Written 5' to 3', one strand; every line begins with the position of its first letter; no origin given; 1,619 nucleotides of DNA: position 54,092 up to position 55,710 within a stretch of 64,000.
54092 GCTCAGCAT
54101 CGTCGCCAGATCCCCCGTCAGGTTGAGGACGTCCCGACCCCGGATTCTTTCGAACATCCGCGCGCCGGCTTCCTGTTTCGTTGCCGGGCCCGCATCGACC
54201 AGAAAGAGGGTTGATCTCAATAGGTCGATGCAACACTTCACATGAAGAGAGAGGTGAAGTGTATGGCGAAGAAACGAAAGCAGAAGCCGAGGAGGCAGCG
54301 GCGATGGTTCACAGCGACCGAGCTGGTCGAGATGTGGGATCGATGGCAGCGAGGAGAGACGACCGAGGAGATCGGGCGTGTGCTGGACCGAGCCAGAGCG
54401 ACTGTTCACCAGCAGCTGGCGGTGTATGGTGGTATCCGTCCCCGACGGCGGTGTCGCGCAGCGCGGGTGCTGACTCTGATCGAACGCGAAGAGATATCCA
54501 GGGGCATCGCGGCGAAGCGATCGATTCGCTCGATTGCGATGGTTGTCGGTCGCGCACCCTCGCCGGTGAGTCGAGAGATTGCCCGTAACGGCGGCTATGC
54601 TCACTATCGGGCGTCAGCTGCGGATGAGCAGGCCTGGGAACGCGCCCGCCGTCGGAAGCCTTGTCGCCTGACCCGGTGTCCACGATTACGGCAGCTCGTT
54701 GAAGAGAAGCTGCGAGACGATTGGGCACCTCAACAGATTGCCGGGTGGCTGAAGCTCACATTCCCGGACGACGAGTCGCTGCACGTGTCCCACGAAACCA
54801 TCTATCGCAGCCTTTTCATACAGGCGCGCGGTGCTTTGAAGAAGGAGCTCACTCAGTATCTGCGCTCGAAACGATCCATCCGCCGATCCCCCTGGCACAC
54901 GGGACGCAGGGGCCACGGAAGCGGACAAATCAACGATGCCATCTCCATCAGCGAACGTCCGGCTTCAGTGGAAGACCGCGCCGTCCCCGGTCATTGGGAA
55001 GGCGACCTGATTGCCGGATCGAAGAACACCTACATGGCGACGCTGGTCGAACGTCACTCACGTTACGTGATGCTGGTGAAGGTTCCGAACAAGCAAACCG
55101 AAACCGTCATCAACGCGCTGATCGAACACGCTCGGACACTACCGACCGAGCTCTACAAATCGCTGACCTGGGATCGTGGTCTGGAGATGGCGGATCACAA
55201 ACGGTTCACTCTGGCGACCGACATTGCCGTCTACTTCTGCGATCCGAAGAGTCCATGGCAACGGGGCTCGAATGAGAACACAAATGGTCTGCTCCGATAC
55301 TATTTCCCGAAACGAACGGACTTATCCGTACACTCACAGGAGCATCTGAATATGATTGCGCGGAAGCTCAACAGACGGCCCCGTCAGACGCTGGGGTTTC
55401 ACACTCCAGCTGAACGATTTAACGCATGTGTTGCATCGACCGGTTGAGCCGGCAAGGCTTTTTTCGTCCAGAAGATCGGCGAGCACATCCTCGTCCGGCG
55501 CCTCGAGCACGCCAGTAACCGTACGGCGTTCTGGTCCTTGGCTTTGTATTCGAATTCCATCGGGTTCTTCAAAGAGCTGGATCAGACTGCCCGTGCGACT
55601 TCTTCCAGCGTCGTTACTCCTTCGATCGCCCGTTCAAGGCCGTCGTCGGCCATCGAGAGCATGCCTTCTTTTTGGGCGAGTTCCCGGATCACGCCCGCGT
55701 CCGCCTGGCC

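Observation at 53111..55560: Platform gene gspF/pilC doubly disrupted: precise IS30 insertion after codon 38 and a 1-nt deletion at codon 11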

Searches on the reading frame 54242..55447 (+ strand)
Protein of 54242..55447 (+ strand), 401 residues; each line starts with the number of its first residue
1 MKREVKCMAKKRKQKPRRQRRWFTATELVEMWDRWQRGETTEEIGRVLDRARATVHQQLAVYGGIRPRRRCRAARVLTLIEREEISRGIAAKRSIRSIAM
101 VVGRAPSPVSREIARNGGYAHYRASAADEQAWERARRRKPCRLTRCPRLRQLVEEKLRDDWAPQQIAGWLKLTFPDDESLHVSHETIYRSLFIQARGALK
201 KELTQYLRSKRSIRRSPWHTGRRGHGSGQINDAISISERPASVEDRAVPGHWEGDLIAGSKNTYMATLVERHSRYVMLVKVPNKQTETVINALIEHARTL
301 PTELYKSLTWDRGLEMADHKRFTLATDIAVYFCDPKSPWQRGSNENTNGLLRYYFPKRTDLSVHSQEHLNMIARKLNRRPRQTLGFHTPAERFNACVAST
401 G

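Call 5: search_protein_families(library=pfam, proteins=[window:54242-55447:+])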
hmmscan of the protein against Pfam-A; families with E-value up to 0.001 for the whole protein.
window:54242-55447:+ (401 aa): 3 families
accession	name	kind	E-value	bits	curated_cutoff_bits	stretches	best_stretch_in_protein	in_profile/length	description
PF13936.12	HTH_38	-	1.6e-14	53.8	27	1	77-116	5-44/44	Helix-turn-helix domain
PF00665.32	rve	-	2.6e-12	47.3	32.6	1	247-338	3-102/102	Integrase core domain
PF13565.12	HTH_32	-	3.1e-05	24.9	33.7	1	128-191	15-73/73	Homeodomain-like domain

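Call 13: find_encoding_contigs(protein=window:54242-55447:+, flank=3000, max_places=10)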
Protein window:54242-55447:+ (401 aa): no gene with exactly this product is on record in the collection.

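Call 14: list_cluster_members(proteins=[P0001, P0002, P0004, P0013, window:54263-55447:+, window:54242-55447:+])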
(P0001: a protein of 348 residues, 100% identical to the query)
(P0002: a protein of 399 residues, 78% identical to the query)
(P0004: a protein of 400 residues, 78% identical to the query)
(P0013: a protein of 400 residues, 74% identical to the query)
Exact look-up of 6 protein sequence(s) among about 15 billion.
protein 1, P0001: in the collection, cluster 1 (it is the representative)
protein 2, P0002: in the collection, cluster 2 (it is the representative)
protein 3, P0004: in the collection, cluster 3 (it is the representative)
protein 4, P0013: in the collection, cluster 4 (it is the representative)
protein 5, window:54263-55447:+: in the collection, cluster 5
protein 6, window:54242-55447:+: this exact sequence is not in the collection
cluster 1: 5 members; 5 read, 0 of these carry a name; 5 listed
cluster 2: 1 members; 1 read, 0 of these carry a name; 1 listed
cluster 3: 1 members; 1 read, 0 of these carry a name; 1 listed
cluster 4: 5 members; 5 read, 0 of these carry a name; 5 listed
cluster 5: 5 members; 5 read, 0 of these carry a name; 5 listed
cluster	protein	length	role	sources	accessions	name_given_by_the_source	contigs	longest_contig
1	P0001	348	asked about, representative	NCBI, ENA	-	-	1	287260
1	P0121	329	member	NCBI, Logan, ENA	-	-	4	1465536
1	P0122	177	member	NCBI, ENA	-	-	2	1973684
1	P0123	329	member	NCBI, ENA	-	-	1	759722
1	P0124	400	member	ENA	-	-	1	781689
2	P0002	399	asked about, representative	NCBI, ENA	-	-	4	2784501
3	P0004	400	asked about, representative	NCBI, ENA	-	-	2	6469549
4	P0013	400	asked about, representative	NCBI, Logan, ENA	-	-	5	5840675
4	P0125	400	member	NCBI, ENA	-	-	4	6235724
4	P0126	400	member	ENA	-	-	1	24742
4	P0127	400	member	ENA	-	-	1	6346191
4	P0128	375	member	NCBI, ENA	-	-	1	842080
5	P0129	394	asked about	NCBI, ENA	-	-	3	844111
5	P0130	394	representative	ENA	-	-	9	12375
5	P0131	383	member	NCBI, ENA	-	-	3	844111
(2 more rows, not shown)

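Call 16: find_encoding_contigs(protein=P0124, flank=10000, max_places=4)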
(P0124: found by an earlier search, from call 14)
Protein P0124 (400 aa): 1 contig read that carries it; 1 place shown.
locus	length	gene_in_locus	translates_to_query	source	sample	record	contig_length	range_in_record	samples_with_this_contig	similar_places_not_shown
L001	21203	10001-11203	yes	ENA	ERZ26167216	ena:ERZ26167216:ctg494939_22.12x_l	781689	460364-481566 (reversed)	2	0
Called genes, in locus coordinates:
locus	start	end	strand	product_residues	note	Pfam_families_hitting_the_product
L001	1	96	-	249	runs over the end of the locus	PF07724:AAA_2, PF10431:ClpB_D2-small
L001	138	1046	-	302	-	PF13276:HTH_21, PF00665:rve, PF13683:rve_3, PF13333:rve_2 (weak)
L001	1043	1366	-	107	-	PF01527:HTH_Tnp_1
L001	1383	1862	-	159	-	PF13191:AAA_16 (faint), PF07724:AAA_2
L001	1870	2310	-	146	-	-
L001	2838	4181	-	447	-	-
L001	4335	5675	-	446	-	PF01546:Peptidase_M20, PF07687:M20_dimer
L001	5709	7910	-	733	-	PF06452:CBM9_1 (weak), PF19313:DUF5916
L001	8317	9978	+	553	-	PF05157:MshEN, PF00437:T2SSE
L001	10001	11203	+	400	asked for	PF28597:T2SSF_N, PF00482:T2SSF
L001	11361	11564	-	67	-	-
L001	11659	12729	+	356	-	-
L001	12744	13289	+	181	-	PF04350:PilO (faint)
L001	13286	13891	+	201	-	-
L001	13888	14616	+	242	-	PF07660:STN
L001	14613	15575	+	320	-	PF00665:rve, PF13683:rve_3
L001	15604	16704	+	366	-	PF00263:Secretin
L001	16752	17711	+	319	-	PF13191:AAA_16, PF13401:AAA_22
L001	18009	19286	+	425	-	PF13432:TPR_16 (weak), PF13424:TPR_12 (weak), PF00515:TPR_1 (weak), PF07719:TPR_2 (weak), PF13431:TPR_17 (weak), PF13414:TPR_11 (weak), PF13424:TPR_12 (weak), PF13431:TPR_17 (weak), +7 more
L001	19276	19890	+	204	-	PF01478:Peptidase_A24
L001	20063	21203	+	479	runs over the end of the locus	PF00989:PAS, PF08448:PAS_4, PF13426:PAS_9, PF00512:HisKA, PF02518:HATPase_c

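Call 17: find_encoding_contigs(protein=P0129, flank=3000, max_places=10)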
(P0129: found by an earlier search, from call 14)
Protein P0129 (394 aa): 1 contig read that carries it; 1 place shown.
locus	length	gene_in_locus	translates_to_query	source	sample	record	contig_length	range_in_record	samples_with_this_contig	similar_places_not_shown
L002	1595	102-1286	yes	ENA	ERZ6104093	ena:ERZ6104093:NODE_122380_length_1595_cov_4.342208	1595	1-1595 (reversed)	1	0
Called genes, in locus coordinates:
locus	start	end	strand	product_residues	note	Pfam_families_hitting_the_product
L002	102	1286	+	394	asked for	PF13936:HTH_38, PF00665:rve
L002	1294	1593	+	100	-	?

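Call 18: find_encoding_contigs(protein=P0121, flank=6000, max_places=6)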
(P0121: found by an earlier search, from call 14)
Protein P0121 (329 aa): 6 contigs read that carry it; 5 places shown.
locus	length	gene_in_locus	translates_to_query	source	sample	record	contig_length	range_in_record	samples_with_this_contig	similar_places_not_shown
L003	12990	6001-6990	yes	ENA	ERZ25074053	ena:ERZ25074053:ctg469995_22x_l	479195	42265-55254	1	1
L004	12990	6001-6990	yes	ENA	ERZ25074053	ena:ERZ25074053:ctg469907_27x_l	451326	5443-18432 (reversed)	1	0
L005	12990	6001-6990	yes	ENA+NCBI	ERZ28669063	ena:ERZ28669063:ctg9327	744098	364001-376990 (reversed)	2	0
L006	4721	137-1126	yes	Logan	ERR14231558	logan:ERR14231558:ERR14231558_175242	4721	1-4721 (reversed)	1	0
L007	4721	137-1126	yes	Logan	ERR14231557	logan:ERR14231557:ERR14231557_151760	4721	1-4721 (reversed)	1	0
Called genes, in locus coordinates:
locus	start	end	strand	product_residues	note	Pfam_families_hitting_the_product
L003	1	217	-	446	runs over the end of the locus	PF01546:Peptidase_M20, PF07687:M20_dimer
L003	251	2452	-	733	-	PF06452:CBM9_1 (weak), PF19313:DUF5916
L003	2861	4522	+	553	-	PF05157:MshEN, PF00437:T2SSE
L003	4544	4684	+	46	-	PF28597:T2SSF_N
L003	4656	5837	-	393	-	PF13936:HTH_38, PF13565:HTH_32 (weak), PF00665:rve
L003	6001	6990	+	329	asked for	PF00482:T2SSF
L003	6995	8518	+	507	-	PF11104:PilM_2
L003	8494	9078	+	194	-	PF04350:PilO (faint)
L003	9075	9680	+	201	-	-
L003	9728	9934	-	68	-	-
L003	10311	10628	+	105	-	-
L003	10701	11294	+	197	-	PF00263:Secretin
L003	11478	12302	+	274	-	PF13191:AAA_16, PF13401:AAA_22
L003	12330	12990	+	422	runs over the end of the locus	PF13429:TPR_15 (weak), PF13432:TPR_16 (weak), PF13414:TPR_11 (weak), PF14559:TPR_19, PF00515:TPR_1 (weak), PF13414:TPR_11 (weak), PF13424:TPR_12 (weak), PF13432:TPR_16, +15 more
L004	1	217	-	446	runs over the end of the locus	PF01546:Peptidase_M20, PF07687:M20_dimer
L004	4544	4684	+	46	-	PF28597:T2SSF_N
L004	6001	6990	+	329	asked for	PF00482:T2SSF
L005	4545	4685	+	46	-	PF28597:T2SSF_N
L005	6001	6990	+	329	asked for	PF00482:T2SSF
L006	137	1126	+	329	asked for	PF00482:T2SSF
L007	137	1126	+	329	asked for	PF00482:T2SSF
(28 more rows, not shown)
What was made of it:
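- On T2SS-F / PilC platform protein family: Precomputed PF28597 hits on the intact allele in L001 and on the 46-aa stub in L003 (calls 16, 18).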

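Call 45: search_protein_families(library=ncbifam, proteins=[window:54263-55447:+, P0124], max_evalue=0.0001)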
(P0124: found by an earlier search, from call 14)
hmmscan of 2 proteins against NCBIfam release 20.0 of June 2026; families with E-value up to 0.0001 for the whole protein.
window:54263-55447:+ (394 aa): 3 families
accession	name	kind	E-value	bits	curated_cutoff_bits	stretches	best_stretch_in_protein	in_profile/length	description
NF033563.0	transpos_IS30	equivalog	7.5e-85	284.9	80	1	100-375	1-267/267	IS30 family transposase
NF033577.2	transpos_IS481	equivalog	1.8e-11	44.1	224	1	119-386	39-284/284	IS481 family transposase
NF033546.1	transpos_IS21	equivalog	1.6e-05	24.6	160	0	320-387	213-283/294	IS21 family transposase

P0124 (400 aa): 6 families
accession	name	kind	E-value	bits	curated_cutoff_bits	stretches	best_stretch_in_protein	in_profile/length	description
TIGR02120.1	GspF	equivalog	8.1e-101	338.1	424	1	3-396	1-399/401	type II secretion system inner membrane protein GspF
NF052607.1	T4PiliAsmPilCThrm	equivalog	2.6e-84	283.7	700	1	3-399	4-405/406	type IV pilus assembly protein PilC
NF052606.1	T4PiliAsmPilCMyx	equivalog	3.8e-76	256.6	700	1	2-396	21-416/419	type IV pilus assembly protein PilC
NF047826.1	T3SSXpsF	equivalog_domain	6.4e-68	229.4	650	1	3-396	4-402/405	type II secretion system protein XpsF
NF007861.0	PRK10573.1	equivalog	2.2e-63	214.7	401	1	3-399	7-399/401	protein transport protein HofC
NF041012.2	T4P_ComGB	equivalog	6.2e-41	140.8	240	1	65-396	6-332/332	competence type IV pilus assembly protein ComGB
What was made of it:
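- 54210..55454 (+): IS30-family insertion sequence, 1245 bp, antisense to pilC. Calls 5, 45 (HTH_38 + rve; NF033563, 285 bits).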

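Call 48: find_encoding_contigs(protein=P0122, flank=5000, max_places=4)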
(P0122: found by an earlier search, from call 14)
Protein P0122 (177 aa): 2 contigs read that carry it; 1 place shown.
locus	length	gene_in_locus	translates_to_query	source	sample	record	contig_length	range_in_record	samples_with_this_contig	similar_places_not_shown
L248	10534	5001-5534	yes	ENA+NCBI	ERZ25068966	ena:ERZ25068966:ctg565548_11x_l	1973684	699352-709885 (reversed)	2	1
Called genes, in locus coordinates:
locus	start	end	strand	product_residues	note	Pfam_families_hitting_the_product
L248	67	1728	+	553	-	PF05157:MshEN, PF00437:T2SSE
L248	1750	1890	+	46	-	PF28597:T2SSF_N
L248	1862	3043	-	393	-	PF13936:HTH_38, PF13565:HTH_32 (weak), PF00665:rve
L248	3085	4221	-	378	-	PF14294:DUF4372, PF01609:DDE_Tnp_1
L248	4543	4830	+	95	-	PF00482:T2SSF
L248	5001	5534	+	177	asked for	PF00482:T2SSF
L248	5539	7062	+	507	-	PF11104:PilM_2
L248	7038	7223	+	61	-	-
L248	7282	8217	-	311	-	PF13276:HTH_21, PF00665:rve, PF13683:rve_3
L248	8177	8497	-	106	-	PF01527:HTH_Tnp_1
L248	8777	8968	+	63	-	-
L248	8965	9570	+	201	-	-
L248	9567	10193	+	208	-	PF07660:STN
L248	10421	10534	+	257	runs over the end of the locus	PF14294:DUF4372, PF01609:DDE_Tnp_1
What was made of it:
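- In the sister lineage carrying the equivalent insertion, further IS elements pile up in pilC and neighbouring genes (L248, call 48), as expected for a dead operon.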

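Call 54: search_solved_structures(query=P0124, max_evalue=1e-10)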
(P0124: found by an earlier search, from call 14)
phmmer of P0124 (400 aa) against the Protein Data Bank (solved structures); distinct sequences matched with E-value up to 1e-10: 5.
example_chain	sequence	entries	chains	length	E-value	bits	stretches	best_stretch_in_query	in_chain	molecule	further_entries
3jc8_Ca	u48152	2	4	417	4.7e-59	203.8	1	2-394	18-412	Type 4 fimbrial assembly protein PilC | PilC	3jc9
2whn_A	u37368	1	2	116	2.5e-16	63.2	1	60-162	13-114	PILUS ASSEMBLY PROTEIN PILC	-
2vma_A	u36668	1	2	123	7.3e-15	58.4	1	57-165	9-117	GENERAL SECRETION PATHWAY PROTEIN F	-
2vmb_A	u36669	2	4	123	1.1e-14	57.7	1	57-164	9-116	GENERAL SECRETION PATHWAY PROTEIN F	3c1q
5nbg_A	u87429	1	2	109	2.8e-12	49.8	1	58-164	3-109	General secretion pathway protein F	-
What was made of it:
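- Solved N-domain fragments of PilC/GspF (2WHN, 2VMA) align from about query residue 57, so the core fold does not need the first ~55 residues (call 54).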

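Call 55: find_encoding_contigs(protein=P0130, flank=1500, max_places=10)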
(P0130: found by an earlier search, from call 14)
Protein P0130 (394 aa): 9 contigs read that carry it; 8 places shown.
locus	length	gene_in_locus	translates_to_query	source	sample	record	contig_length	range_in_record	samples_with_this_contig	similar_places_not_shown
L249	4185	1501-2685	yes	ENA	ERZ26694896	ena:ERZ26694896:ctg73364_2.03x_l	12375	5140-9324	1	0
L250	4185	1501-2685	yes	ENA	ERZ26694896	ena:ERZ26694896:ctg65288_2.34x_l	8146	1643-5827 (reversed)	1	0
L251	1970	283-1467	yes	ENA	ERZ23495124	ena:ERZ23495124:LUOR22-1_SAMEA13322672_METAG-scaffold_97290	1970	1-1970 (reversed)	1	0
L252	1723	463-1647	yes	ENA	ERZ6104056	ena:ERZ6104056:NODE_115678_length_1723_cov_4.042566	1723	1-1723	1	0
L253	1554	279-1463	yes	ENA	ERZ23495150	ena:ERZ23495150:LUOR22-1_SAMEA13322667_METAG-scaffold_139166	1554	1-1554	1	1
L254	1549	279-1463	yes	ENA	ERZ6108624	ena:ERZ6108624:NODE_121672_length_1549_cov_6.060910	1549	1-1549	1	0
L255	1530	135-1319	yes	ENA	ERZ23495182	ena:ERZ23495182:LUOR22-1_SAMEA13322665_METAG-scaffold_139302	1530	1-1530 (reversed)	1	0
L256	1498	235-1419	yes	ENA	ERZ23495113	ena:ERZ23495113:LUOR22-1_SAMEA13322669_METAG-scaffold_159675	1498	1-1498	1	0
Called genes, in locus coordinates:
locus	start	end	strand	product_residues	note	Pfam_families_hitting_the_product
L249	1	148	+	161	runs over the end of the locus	PF13801:Metal_resist (weak), PF07813:LTXXQ (weak)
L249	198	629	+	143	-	PF12802:MarR_2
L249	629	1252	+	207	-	PF01135:PCMT, PF13847:Methyltransf_31, PF08241:Methyltransf_11, PF08242:Methyltransf_12, PF13649:Methyltransf_25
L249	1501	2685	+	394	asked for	PF13936:HTH_38, PF13565:HTH_32 (weak), PF00665:rve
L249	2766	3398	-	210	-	PF00583:Acetyltransf_1, PF13673:Acetyltransf_10, PF13508:Acetyltransf_7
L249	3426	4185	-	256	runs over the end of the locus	PF05175:MTS (weak), PF01209:Ubie_methyltran (weak), PF13489:Methyltransf_23, PF13847:Methyltransf_31, PF08241:Methyltransf_11, PF08242:Methyltransf_12, PF13649:Methyltransf_25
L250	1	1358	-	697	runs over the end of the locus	PF07719:TPR_2 (faint), PF13428:TPR_14 (faint), PF14559:TPR_19 (faint), PF00515:TPR_1 (faint), PF13424:TPR_12 (faint), PF13432:TPR_16 (faint), PF13431:TPR_17 (faint), PF17874:TPR_MalT, +2 more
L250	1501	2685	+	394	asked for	PF13936:HTH_38, PF13565:HTH_32 (weak), PF00665:rve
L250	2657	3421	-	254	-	PF00069:Pkinase, PF07714:PK_Tyr_Ser-Thr, PF01636:APH (faint)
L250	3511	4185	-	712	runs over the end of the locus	PF02897:Peptidase_S9_N, PF00326:Peptidase_S9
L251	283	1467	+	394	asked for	PF13936:HTH_38, PF13565:HTH_32 (weak), PF00665:rve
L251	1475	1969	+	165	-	?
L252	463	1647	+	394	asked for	PF13936:HTH_38, PF13565:HTH_32 (weak), PF00665:rve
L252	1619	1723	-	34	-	?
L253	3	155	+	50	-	?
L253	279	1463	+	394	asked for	PF13936:HTH_38, PF13565:HTH_32 (weak), PF00665:rve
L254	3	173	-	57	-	?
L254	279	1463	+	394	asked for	PF13936:HTH_38, PF13565:HTH_32 (weak), PF00665:rve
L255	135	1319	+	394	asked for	PF13936:HTH_38, PF13565:HTH_32 (weak), PF00665:rve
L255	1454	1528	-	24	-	?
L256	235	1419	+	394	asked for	PF13936:HTH_38, PF13565:HTH_32 (weak), PF00665:rve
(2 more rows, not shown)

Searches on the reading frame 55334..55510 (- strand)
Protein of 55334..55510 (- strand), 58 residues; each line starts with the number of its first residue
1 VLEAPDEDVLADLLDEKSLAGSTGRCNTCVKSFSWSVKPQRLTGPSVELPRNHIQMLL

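Call 28: find_encoding_contigs(protein=window:55334-55510:-, flank=3000, max_places=6)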
Protein window:55334-55510:- (58 aa): no gene with exactly this product is on record in the collection.

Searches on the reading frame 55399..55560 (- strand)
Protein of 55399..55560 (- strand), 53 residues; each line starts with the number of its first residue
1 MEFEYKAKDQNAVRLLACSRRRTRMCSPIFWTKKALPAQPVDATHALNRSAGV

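Call 27: find_encoding_contigs(protein=window:55399-55560:-, flank=3000, max_places=6)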
Protein window:55399-55560:- (53 aa): no gene with exactly this product is on record in the collection.
